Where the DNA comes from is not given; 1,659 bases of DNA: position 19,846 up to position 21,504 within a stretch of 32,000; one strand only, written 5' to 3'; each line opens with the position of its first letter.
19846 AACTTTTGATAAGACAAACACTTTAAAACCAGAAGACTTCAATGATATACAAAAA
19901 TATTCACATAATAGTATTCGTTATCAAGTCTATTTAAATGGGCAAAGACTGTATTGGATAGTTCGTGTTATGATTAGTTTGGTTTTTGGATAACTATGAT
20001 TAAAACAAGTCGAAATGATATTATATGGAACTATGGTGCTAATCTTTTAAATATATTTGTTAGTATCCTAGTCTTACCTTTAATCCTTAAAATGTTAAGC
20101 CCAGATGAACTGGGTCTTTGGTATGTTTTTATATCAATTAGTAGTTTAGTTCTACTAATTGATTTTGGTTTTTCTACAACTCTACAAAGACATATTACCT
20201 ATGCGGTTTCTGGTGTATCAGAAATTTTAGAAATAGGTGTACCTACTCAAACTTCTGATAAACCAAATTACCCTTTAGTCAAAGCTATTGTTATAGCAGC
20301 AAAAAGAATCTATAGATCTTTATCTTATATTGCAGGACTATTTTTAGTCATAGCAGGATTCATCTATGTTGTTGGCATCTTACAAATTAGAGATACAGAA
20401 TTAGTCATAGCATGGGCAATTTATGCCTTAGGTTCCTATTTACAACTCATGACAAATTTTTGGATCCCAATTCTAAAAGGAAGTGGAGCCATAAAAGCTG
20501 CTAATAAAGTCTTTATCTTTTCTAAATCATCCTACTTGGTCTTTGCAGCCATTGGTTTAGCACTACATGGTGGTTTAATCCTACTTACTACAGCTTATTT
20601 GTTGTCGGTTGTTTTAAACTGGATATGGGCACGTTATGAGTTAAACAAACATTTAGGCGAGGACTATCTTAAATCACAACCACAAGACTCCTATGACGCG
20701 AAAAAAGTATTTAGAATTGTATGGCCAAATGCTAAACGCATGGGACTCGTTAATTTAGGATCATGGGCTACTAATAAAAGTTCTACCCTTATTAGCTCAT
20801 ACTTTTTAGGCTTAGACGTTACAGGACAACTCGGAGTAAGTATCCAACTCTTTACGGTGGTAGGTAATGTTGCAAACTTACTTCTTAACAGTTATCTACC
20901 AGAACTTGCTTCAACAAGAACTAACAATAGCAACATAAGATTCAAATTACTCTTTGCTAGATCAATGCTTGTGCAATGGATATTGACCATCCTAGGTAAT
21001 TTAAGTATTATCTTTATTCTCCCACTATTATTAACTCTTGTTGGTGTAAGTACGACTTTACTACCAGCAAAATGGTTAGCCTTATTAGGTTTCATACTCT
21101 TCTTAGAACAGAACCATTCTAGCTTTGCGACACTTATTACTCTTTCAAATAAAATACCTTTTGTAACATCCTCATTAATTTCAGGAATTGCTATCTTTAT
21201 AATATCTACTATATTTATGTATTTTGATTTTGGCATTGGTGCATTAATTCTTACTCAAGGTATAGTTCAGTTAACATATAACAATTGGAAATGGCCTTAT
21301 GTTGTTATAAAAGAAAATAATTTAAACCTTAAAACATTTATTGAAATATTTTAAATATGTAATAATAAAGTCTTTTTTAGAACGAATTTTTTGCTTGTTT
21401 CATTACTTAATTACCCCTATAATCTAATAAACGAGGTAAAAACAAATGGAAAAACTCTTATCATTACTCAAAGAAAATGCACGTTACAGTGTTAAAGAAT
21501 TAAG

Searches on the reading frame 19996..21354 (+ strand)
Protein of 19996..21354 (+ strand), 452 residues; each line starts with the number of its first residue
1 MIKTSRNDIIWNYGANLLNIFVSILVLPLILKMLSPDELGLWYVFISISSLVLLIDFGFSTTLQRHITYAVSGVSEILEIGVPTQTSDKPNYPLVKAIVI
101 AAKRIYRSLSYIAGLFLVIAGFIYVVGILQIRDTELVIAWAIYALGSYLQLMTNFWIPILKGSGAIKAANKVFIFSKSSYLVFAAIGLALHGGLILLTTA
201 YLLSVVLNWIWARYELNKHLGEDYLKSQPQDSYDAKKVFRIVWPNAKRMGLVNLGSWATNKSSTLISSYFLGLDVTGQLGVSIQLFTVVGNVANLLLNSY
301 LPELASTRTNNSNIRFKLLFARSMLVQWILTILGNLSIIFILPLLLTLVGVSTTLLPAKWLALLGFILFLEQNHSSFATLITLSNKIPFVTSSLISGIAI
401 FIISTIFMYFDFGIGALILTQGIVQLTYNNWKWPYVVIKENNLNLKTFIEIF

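Call 4: search_protein_families(library=pfam, proteins=[window:19996-21354:+])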
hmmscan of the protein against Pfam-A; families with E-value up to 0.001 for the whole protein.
window:19996-21354:+ (452 aa): 0 families

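Call 6: search_protein_families(library=ncbifam, proteins=[window:19996-21354:+])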
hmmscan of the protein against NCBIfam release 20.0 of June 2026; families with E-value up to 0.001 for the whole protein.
window:19996-21354:+ (452 aa): 1 family
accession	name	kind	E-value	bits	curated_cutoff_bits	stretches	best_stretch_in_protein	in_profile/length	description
NF041503.1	WZX_like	subfamily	4.9e-125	418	300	1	11-439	1-429/429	O-unit flippase-like protein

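Call 50: search_protein_families(library=pfam, proteins=[window:19996-21354:+], max_evalue=0.1)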
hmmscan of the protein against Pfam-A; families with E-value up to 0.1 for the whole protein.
window:19996-21354:+ (452 aa): 0 families
